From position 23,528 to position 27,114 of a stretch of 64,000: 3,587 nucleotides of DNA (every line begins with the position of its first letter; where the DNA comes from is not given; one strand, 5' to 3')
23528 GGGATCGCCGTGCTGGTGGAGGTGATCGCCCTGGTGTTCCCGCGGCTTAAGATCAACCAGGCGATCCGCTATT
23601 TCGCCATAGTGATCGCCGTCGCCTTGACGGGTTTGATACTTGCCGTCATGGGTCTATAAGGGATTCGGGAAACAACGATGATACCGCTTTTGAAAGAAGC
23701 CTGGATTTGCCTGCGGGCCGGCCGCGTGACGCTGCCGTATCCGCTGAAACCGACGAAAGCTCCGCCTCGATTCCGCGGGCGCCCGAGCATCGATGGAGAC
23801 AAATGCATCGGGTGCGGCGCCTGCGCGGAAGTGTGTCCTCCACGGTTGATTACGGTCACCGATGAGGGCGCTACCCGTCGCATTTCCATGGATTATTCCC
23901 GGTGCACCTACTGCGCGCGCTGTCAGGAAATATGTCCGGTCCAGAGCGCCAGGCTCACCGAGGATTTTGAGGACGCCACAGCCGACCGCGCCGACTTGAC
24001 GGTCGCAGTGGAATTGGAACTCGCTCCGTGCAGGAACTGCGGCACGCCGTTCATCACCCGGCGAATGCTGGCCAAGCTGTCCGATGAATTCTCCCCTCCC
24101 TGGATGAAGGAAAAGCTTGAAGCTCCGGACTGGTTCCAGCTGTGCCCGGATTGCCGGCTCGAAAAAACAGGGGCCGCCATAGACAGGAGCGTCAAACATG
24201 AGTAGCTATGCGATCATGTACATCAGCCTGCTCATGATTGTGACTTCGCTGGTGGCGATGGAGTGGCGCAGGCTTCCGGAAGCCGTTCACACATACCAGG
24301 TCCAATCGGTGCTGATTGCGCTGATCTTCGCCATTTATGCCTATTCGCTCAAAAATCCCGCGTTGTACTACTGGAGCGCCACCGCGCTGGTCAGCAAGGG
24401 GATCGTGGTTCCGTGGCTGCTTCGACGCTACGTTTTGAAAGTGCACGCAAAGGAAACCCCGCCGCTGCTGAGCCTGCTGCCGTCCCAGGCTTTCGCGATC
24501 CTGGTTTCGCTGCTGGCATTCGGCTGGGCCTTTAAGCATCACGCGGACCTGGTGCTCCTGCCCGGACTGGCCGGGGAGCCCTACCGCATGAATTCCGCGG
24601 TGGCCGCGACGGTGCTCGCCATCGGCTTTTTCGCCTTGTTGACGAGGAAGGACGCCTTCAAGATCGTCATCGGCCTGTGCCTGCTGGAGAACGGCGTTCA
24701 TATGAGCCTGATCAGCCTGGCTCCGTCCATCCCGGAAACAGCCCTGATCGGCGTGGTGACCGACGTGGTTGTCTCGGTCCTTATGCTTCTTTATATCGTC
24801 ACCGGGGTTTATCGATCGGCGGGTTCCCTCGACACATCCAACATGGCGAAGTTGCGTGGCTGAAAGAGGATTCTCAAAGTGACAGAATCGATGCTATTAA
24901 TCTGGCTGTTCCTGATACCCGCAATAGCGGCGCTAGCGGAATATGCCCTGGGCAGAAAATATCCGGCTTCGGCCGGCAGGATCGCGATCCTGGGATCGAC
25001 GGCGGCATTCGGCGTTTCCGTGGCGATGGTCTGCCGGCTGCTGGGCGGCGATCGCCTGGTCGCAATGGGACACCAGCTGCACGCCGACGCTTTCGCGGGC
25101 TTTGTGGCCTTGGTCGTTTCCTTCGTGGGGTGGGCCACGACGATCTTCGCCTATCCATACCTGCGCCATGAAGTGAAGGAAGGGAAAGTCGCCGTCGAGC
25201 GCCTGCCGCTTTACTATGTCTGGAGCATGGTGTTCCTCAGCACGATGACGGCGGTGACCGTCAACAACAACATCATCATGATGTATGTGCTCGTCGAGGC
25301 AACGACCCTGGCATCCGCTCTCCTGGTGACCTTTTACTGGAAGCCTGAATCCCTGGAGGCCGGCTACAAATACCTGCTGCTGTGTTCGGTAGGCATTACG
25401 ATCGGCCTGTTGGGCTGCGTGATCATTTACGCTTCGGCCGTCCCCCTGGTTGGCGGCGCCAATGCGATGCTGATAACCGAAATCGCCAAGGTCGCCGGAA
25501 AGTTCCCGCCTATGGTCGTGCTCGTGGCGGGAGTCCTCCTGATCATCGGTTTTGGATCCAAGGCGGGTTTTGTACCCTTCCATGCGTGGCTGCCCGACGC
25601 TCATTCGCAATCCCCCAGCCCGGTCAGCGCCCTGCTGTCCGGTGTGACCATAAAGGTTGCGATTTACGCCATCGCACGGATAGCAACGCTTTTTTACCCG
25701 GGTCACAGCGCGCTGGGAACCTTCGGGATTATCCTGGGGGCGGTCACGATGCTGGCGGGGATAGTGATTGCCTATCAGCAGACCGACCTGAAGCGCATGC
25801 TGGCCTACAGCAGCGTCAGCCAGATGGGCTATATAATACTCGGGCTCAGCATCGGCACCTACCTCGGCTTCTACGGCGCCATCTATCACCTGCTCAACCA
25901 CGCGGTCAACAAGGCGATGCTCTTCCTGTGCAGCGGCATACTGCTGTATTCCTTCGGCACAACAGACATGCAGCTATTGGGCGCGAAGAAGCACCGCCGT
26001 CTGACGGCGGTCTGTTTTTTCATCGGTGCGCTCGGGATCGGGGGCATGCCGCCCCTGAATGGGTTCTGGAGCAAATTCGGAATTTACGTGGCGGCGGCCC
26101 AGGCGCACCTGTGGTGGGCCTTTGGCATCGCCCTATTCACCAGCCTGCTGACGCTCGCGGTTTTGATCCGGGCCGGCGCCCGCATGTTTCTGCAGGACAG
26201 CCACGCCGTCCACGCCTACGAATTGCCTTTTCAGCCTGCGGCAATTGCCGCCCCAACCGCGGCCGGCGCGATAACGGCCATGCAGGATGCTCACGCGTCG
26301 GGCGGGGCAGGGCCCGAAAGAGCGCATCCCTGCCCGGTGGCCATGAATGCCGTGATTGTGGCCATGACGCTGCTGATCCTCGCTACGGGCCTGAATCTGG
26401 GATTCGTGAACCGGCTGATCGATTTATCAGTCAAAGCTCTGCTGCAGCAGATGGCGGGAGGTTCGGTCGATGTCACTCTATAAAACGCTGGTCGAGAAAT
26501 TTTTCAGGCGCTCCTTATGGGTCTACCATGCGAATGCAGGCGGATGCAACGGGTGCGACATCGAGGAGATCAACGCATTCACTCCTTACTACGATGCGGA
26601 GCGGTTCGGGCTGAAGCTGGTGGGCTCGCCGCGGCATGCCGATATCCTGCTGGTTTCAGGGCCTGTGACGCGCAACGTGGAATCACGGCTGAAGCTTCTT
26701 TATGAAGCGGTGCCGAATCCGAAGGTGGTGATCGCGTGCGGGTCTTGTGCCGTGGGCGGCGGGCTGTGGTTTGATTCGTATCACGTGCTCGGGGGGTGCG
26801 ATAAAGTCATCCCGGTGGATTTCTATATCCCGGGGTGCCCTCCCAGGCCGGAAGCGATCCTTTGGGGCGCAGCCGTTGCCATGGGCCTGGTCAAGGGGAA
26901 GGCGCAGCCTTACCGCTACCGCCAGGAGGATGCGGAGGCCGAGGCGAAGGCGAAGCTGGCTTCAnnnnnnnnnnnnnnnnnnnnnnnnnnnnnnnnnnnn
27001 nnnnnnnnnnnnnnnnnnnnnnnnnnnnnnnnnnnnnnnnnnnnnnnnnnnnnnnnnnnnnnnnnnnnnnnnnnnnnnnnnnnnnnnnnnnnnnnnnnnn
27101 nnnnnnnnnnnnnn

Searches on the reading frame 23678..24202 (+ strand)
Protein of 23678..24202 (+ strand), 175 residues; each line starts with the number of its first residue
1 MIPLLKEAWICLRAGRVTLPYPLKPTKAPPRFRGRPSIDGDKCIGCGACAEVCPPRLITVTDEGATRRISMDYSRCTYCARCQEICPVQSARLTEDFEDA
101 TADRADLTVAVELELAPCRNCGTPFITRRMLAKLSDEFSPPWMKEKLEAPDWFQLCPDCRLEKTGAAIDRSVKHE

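Call 7: search_protein_families(library=pfam, proteins=[window:23678-24202:+], max_evalue=0.001)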
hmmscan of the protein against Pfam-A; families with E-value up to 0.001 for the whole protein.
window:23678-24202:+ (175 aa): 13 families
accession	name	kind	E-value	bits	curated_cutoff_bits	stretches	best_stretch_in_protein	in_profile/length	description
PF12838.12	Fer4_7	-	4.1e-12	46.8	27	1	42-89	1-51/52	4Fe-4S dicluster domain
PF00037.32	Fer4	-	6.1e-11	42.1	21.1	2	37-54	2-19/24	4Fe-4S binding domain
PF13237.11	Fer4_10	-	8.9e-11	42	25.5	1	36-87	2-53/53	4Fe-4S dicluster domain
PF14697.11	Fer4_21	-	1.6e-09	38.2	35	1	37-89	2-54/59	4Fe-4S dicluster domain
PF12837.12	Fer4_6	-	7.3e-09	35.6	25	1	36-57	2-23/24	4Fe-4S binding domain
PF12797.12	Fer4_2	-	3.3e-08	33.4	24.5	1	35-54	2-21/22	4Fe-4S binding domain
PF13187.11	Fer4_9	-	2.7e-07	30.9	27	1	42-89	1-50/52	4Fe-4S dicluster domain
PF13183.11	Fer4_8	-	1.2e-06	29.3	27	1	41-88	3-66/68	4Fe-4S dicluster domain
PF13459.11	Fer4_15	-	5.7e-06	27.4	22.4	1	38-64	3-28/66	4Fe-4S single cluster domain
PF12800.12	Fer4_4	-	3.1e-05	24.4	24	1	41-54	2-15/17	4Fe-4S binding domain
PF13370.11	Fer4_13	-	4.3e-05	24.6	24.5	0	38-55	1-18/58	4Fe-4S single cluster domain of Ferredoxin I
PF13484.11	Fer4_16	-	8.1e-05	23.8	30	0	42-65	1-25/66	4Fe-4S double cluster binding domain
PF25160.1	LdpA_Fe-S-bd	-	0.00017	21.7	27.6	1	38-61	23-46/49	LdpA Fe-S cluster-binding domain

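Call 39: search_protein_families(library=ncbifam, proteins=[window:23678-24202:+], max_evalue=0.00001)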
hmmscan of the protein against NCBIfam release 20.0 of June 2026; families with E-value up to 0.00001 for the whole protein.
window:23678-24202:+ (175 aa): 42 families (the best 25 are shown)
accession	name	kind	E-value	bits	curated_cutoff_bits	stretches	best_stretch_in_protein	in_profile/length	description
NF009053.0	PRK12387.1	subfamily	9.5e-39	133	204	1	10-169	7-168/180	formate hydrogenlyase complex iron-sulfur subunit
NF006076.0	PRK08222.1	equivalog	1.2e-33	116.5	270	1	10-164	7-165/181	hydrogenase 4 subunit H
TIGR01971.1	NuoI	subfamily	2e-23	82.3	113.05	1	15-109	12-116/121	NADH-quinone oxidoreductase, chain I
NF004537.0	PRK05888.1-3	equivalog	1.2e-19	70.6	163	1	16-120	38-159/204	NADH-quinone oxidoreductase subunit NuoI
NF006221.0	PRK08348.1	subfamily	2.1e-18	66.3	124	1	18-106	20-107/136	NADH-plastoquinone oxidoreductase subunit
NF010590.0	PRK13984.1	equivalog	1.3e-16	59.9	946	1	7-105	16-122/611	putative oxidoreductase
NF004541.0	PRK05888.2-2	equivalog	3.1e-15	56.4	217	1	13-107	33-127/168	NADH-quinone oxidoreductase subunit NuoI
TIGR00403.1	ndhI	equivalog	3.4e-15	56.1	302.35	1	17-109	38-137/183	NAD(P)H-quinone oxidoreductase subunit I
NF004540.0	PRK05888.2-1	equivalog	5.9e-14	51.8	215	1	12-110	15-122/139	NADH-quinone oxidoreductase subunit NuoI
NF004536.0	PRK05888.1-1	equivalog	7.3e-14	51.5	212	1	15-108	27-131/180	NADH-quinone oxidoreductase subunit NuoI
NF004545.0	PRK05888.3-1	equivalog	8.2e-14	51.5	229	1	16-104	41-136/154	NADH-quinone oxidoreductase subunit NuoI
NF004543.0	PRK05888.2-5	equivalog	3e-13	49.8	243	1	16-101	34-125/217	NADH-quinone oxidoreductase subunit NuoI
NF004539.0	PRK05888.1-5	equivalog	5.8e-13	48.8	225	1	14-109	29-135/162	NADH-quinone oxidoreductase subunit NuoI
NF004538.0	PRK05888.1-4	equivalog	1.2e-12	47.7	135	1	15-115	30-141/162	NADH-quinone oxidoreductase subunit NuoI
NF040612.1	F420_dehyd_FpoI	exception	1.7e-12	47.3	180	1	12-91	13-99/135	F420H2 dehydrogenase subunit FpoI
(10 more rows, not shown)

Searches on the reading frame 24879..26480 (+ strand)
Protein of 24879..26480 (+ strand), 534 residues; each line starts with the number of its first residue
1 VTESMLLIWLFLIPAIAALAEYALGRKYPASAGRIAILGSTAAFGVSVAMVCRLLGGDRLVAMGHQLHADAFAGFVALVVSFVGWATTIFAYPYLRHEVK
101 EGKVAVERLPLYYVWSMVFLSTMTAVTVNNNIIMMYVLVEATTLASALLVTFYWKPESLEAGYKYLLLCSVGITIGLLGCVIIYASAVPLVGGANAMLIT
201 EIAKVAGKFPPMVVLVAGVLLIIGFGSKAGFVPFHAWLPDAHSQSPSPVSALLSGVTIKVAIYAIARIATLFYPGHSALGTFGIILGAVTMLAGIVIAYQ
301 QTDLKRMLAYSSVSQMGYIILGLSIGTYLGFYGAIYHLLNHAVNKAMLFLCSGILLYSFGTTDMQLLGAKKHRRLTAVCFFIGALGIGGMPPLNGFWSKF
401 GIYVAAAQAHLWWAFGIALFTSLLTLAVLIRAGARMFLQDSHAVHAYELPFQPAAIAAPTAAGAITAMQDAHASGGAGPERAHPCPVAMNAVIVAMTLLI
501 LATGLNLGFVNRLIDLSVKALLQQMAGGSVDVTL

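Call 8: search_protein_families(library=pfam, proteins=[window:24879-26480:+], max_evalue=0.001)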
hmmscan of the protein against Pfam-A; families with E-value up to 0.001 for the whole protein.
window:24879-26480:+ (534 aa): 1 family
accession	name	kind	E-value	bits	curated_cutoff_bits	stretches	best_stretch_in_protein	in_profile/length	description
PF00361.26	Proton_antipo_M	-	6.2e-62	209.9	21.5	1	130-425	2-294/294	NADH:quinone oxidoreductase/Mrp antiporter, TM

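Call 39: search_protein_families(library=ncbifam, proteins=[window:24879-26480:+], max_evalue=0.00001)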
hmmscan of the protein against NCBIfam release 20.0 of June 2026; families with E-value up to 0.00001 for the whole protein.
window:24879-26480:+ (534 aa): 75 families (the best 25 are shown)
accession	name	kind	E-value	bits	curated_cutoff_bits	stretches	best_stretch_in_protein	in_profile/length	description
NF005044.0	PRK06458.1-4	equivalog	9.6e-98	328.3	610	1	1-436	1-443/531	hydrogenase 4 subunit F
NF005041.0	PRK06458.1-1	equivalog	3.5e-78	263.9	951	1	1-445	1-453/526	hydrogenase 4 subunit F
NF005045.0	PRK06458.1-5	equivalog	4.3e-76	256.8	543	1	6-442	3-440/484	hydrogenase 4 subunit F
NF005043.0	PRK06458.1-3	equivalog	2.4e-68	231.3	533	1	7-429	9-427/483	hydrogenase 4 subunit F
NF005097.0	PRK06525.1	equivalog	1.3e-64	218.8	430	1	9-443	7-445/480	hydrogenase 4 subunit D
NF005086.0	PRK06521.1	equivalog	2.6e-64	217.8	667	1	8-424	12-432/669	hydrogenase 4 subunit B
NF006241.0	PRK08377.1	equivalog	6.1e-64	216.8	645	1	61-441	68-435/494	NADH dehydrogenase subunit N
NF006240.0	PRK08376.1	subfamily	5.3e-62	210.4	662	1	68-440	87-459/521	putative monovalent cation/H+ antiporter subunit D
NF006427.0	PRK08676.1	equivalog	5.9e-59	200.3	511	1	62-506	55-467/486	hydrogenase membrane subunit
NF005042.0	PRK06458.1-2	equivalog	4e-57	194.3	437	1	67-440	54-406/439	hydrogenase 4 subunit F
TIGR01770.1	NDH_I_N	subfamily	1.6e-56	192.3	332.6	1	58-447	57-442/472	NADH-quinone oxidoreductase subunit NuoN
NF009308.0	PRK12665.1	equivalog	3.4e-55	187.6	585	1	12-519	14-508/531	Na+/H+ antiporter subunit D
NF006419.0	PRK08668.1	equivalog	1.5e-53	182.6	617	1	6-440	3-434/613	NADH dehydrogenase subunit M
TIGR01972.1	NDH_I_M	subfamily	9.8e-53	179.5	263.8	1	101-524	104-485/486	NADH-quinone oxidoreductase subunit M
NF009306.0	PRK12663.1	equivalog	3.4e-52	177.9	542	1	53-446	59-440/498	Na+/H+ antiporter subunit D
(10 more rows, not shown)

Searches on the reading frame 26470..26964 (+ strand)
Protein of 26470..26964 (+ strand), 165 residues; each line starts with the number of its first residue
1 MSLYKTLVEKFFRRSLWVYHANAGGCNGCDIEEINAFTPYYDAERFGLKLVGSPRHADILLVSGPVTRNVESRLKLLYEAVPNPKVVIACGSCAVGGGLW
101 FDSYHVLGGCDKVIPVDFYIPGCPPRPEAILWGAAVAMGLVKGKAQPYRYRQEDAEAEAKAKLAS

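Call 8: search_protein_families(library=pfam, proteins=[window:26470-26964:+], max_evalue=0.001)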
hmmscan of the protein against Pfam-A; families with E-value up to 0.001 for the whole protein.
window:26470-26964:+ (165 aa): 1 family
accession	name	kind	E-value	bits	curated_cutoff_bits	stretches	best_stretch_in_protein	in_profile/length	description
PF01058.29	Oxidored_q6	-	7.5e-31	107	27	1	26-131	1-122/128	NADH ubiquinone oxidoreductase, 20 Kd subunit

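Call 39: search_protein_families(library=ncbifam, proteins=[window:26470-26964:+], max_evalue=0.00001)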
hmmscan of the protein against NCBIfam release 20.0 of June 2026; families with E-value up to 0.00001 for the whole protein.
window:26470-26964:+ (165 aa): 13 families
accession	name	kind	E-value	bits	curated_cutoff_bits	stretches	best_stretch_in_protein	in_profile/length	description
NF005012.1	PRK06411.1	subfamily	1.2e-41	142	116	1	5-135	25-152/166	NADH-quinone oxidoreductase subunit NuoB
TIGR01957.1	nuoB_fam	subfamily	5.8e-38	130.1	142.7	1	9-134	12-135/145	NADH-quinone oxidoreductase subunit B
NF011391.0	PRK14816.1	equivalog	4.3e-34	117.8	283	1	14-134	52-170/196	NADH-quinone oxidoreductase subunit B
NF009808.0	PRK13292.1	equivalog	3.2e-33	114.6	1156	1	14-149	25-157/791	NADH-quinone oxidoreductase subunit B/C/D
NF011395.0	PRK14820.1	equivalog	4.6e-33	114.5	263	1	14-151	33-167/180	NADH-quinone oxidoreductase subunit B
NF011393.0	PRK14818.1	equivalog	6.6e-33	113.7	255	1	24-147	38-161/173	NADH dehydrogenase subunit B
NF011394.0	PRK14819.1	equivalog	1.5e-32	113.2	312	1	13-133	30-148/264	NADH-quinone oxidoreductase subunit B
NF011388.0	PRK14813.1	equivalog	3.2e-32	111.9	294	1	24-139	35-151/189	NADH dehydrogenase subunit B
NF011390.0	PRK14815.1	equivalog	7.4e-31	106.9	281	1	14-134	33-150/183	NADH dehydrogenase subunit B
NF011389.0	PRK14814.1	equivalog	9.6e-29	100.5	285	1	14-133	33-149/186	NADH dehydrogenase subunit B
NF011392.0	PRK14817.1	equivalog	5.5e-28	97.9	271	1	15-137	37-156/182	NADH-quinone oxidoreductase subunit B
TIGR03294.1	FrhG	equivalog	9.6e-09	35.3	245.5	1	56-145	50-145/228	coenzyme F420 hydrogenase subunit gamma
NF045875.1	F420_non_VhuG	exception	1.5e-07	30.9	450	0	111-144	137-167/286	F420-non-reducing hydrogenase subunit VhuG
